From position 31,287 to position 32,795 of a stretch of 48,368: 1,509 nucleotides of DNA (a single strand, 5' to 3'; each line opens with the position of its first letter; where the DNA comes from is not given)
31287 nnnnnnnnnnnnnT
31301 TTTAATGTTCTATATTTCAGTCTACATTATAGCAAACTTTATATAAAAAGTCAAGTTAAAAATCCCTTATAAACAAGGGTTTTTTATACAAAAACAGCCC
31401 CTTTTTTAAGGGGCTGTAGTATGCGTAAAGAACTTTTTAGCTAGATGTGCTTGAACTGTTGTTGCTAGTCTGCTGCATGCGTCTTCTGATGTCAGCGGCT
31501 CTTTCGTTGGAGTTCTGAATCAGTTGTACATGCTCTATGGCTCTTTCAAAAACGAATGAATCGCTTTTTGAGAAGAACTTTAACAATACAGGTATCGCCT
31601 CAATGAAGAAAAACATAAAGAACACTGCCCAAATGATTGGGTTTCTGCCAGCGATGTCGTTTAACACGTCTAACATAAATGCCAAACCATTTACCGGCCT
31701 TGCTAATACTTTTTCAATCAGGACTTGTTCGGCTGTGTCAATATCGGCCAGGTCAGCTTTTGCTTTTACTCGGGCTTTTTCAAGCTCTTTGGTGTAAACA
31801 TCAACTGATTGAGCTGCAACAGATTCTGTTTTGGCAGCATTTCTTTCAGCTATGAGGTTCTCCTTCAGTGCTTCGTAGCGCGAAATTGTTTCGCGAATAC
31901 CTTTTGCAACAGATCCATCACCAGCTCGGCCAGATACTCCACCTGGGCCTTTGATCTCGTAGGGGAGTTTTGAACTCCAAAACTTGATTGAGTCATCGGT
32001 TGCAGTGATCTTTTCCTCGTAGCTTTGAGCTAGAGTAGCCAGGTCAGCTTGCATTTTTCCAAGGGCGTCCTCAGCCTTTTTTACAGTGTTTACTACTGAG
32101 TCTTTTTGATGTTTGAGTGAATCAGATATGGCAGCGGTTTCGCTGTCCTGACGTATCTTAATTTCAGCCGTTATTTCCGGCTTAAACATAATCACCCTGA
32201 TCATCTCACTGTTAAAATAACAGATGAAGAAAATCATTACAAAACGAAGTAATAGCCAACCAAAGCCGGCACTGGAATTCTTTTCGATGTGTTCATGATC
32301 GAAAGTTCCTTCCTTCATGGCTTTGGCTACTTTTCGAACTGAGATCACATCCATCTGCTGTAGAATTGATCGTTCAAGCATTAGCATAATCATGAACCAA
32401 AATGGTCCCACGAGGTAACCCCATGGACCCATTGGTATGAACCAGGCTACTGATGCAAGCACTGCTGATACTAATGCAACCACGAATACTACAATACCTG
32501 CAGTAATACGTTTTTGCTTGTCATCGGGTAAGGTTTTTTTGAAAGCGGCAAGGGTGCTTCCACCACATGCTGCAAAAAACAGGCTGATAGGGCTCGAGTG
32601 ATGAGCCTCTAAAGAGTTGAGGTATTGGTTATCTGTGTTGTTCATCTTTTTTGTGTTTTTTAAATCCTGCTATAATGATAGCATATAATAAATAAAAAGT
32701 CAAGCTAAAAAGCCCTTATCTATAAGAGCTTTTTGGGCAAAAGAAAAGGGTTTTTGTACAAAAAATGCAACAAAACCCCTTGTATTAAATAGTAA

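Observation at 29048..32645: DUF4407-like / SPFH (flotillin-like) / multi-TM beta-domain protein trio: candidate membrane-associated module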

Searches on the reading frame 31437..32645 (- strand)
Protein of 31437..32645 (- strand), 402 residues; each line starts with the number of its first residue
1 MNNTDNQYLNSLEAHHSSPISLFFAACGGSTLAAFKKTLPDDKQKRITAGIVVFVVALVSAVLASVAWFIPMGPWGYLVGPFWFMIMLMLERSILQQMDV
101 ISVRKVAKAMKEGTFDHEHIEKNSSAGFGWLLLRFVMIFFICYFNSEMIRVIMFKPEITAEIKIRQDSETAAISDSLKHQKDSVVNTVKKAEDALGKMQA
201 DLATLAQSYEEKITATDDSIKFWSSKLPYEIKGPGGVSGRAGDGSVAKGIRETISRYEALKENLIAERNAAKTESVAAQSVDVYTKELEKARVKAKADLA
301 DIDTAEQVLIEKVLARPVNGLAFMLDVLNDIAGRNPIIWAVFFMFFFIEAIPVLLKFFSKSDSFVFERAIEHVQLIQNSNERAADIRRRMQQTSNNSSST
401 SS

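Call 3: search_protein_families(library=pfam, proteins=[window:31437-32645:-], max_evalue=1)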
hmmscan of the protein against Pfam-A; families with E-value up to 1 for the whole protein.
window:31437-32645:- (402 aa): 3 families
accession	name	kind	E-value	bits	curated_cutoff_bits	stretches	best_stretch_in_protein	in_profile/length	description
PF14362.11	DUF4407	-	7.7e-23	81.7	31.3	1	40-362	7-287/297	Domain of unknown function (DUF4407)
PF09753.14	Use1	-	0.46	10.5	38.3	0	116-141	209-234/243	Membrane fusion protein Use1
PF02326.20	YMF19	-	0.64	11.3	22.6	1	129-187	13-71/84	Plant ATP synthase F0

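Call 4: search_protein_families(library=ncbifam, proteins=[window:31437-32645:-], max_evalue=1)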
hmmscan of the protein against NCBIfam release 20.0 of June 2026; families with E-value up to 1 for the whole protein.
window:31437-32645:- (402 aa): 4 families
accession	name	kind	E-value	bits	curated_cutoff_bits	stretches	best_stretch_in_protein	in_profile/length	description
NF038392.1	div_DrpB_YedR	equivalog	0.054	13.8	50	0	33-69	44-80/86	cell division protein DrpB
NF010115.0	PRK13588.1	subfamily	0.058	12.3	503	1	166-201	43-79/514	flagellin B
TIGR00880.1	2_A_01_02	superfamily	0.26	11.4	131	0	322-354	15-47/141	multidrug resistance protein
NF040944.1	MYPE2350_fam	equivalog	0.68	10.5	50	0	85-152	17-80/128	MYPE2350 family membrane protein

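Call 5: search_protein_families(library=padloc, proteins=[window:31437-32645:-], max_evalue=1)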
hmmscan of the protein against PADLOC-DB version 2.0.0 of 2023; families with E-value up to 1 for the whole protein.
window:31437-32645:- (402 aa): 0 families

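Call 6: search_protein_families(library=phrogs, proteins=[window:31437-32645:-], max_evalue=1)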
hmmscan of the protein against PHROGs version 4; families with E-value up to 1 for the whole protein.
window:31437-32645:- (402 aa): 1 family
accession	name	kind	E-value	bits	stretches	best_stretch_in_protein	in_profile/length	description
phrog_9316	-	lysis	0.11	13.9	1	117-210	4-86/103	holin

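Call 64: search_dna_similar(query=window:31437-32645:-, collection=phages, mode=protein, max_evalue=0.001, max_rows=10)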
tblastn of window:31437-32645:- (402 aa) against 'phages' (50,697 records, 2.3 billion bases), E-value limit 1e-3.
No match.

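Call 65: search_dna_similar(query=window:31437-32645:-, collection=plasmids, mode=protein, max_evalue=0.001, max_rows=10)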
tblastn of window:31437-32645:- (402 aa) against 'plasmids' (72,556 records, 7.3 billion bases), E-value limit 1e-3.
No match.

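Call 66: find_homologous_proteins(query=window:31437-32645:-, max_evalue=0.00001)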
Query window:31437-32645:- (402 aa): 16 proteins with E <= 0.00001 among 8000 candidates.
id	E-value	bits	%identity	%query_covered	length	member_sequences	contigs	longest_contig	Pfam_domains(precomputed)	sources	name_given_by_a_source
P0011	3.2e-254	860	98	100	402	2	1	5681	PF14362.12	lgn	-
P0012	1.5e-222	756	87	99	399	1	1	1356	PF14362.12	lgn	-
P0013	2.5e-189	647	75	97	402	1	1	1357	PF14362.12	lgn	-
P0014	1.3e-132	460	55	97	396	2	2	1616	PF14362.12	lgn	-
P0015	1.3e-129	450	56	94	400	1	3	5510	PF14362.12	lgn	-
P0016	2.8e-125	436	56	94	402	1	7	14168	PF14362.12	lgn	-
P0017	1.5e-124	434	54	93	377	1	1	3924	PF14362.12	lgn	-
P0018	3.2e-123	429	53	93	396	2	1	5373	PF14362.12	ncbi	-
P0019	1.0e-120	421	53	90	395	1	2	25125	PF14362.12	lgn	-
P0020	5.0e-120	419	53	99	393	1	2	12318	PF14362.12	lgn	-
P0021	4.1e-118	413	53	91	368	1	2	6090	PF14362.12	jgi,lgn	jgi:hypothetical protein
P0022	7.3e-114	399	48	100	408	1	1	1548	PF14362.12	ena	-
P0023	1.3e-112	395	51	93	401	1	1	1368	PF14362.12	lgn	-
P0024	1.9e-112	394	53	89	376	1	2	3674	PF14362.12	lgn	-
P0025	2.2e-112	394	48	95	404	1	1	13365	PF14362.12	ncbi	-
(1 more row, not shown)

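Call 67: find_encoding_contigs(protein=P0011, flank=6000, max_places=2)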
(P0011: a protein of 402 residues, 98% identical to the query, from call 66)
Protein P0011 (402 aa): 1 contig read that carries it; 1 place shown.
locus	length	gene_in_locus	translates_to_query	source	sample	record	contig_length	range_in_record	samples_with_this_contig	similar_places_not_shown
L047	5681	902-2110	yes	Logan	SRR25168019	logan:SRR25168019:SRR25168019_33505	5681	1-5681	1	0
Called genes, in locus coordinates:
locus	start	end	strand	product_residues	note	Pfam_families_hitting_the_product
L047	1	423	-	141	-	?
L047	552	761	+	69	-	-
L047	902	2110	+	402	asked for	PF14362:DUF4407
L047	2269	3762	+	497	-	-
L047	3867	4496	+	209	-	-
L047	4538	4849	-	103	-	PF18895:T4SS_pilin (faint)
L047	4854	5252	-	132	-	PF18895:T4SS_pilin (weak)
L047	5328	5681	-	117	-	?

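Call 68: find_encoding_contigs(protein=P0016, flank=6000, max_places=3)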
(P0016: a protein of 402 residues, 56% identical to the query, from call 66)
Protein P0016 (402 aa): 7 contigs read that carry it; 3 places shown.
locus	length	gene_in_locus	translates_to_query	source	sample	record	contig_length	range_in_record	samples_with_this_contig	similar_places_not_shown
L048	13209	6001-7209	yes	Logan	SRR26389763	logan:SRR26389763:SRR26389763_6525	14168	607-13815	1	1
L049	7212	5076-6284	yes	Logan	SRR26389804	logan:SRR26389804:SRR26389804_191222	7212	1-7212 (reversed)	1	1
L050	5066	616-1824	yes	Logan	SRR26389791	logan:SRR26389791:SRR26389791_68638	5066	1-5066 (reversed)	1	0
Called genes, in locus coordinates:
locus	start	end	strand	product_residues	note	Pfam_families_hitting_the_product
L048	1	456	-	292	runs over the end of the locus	PF00565:SNase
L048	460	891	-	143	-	PF07681:DoxX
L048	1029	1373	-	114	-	PF18955:DUF5698 (weak)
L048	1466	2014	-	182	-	-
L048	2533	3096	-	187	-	PF01300:Sua5_yciO_yrdC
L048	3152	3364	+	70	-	-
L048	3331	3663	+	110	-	-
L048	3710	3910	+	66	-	PF20106:DUF6496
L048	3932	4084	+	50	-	PF18919:DUF5670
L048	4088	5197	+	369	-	PF07995:GSDH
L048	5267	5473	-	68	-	PF04070:DUF378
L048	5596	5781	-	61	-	-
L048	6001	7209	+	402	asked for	PF14362:DUF4407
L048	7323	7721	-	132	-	-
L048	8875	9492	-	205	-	-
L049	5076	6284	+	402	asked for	PF14362:DUF4407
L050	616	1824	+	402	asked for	PF14362:DUF4407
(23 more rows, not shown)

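Call 69: find_encoding_contigs(protein=P0019, flank=6000, max_places=2)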
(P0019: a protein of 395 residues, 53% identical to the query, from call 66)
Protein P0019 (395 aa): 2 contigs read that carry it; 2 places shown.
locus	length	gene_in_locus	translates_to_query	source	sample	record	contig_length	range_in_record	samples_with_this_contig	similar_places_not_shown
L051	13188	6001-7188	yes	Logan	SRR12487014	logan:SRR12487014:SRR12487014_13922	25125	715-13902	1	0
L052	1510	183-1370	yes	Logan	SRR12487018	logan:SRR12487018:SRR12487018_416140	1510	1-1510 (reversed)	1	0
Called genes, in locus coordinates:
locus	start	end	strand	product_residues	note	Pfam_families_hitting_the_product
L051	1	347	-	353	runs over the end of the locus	?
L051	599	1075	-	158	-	-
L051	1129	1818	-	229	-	PF01746:tRNA_m1G_MT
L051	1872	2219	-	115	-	PF13083:KH_KhpA-B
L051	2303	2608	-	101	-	PF00886:Ribosomal_S16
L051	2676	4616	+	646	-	PF17876:CSD2 (weak), PF00773:RNB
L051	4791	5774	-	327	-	-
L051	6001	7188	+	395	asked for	PF14362:DUF4407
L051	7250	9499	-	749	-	PF00005:ABC_tran (faint), PF02463:SMC_N, PF13175:AAA_15, PF13476:AAA_23, PF13304:AAA_21 (weak)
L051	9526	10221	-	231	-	PF22935:RM44_endonuclase, PF14622:Ribonucleas_3_3, PF00636:Ribonuclease_3, PF00035:dsrm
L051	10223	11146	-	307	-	PF01029:NusB, PF00293:NUDIX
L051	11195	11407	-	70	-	PF01783:Ribosomal_L32p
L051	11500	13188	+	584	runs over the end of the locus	PF07973:tRNA_SAD (weak), PF00587:tRNA-synt_2b, PF03129:HGTP_anticodon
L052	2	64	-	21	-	?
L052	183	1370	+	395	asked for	PF14362:DUF4407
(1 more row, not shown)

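Call 70: find_encoding_contigs(protein=P0020, flank=6000, max_places=2)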
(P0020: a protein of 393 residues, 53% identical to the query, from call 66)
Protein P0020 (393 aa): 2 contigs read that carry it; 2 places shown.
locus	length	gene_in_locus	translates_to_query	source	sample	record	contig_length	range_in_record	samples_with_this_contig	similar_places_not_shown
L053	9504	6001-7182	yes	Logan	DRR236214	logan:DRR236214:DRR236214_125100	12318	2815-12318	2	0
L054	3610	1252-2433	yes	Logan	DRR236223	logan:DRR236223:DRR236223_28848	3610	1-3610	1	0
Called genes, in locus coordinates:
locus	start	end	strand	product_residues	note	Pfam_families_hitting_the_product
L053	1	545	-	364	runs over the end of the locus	PF02163:Peptidase_M50, PF13180:PDZ_2, PF17820:PDZ_6 (weak)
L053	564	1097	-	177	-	PF01765:RRF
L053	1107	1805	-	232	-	PF13177:DNA_pol3_delta2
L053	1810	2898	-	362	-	-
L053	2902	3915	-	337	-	PF06723:MreB_Mbl, PF00022:Actin, PF00012:HSP70, PF14450:FtsA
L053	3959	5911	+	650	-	PF17764:PriA_3primeBD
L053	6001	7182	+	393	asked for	PF14362:DUF4407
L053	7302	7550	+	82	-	PF01165:Ribosomal_S21 (weak)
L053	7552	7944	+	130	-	PF02130:YbeY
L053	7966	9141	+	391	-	PF02491:SHS2_FTSA, PF11104:PilM_2, PF14450:FtsA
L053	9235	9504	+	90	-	?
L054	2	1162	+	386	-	?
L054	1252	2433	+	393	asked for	PF14362:DUF4407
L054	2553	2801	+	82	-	PF01165:Ribosomal_S21 (weak)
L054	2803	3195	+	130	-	PF02130:YbeY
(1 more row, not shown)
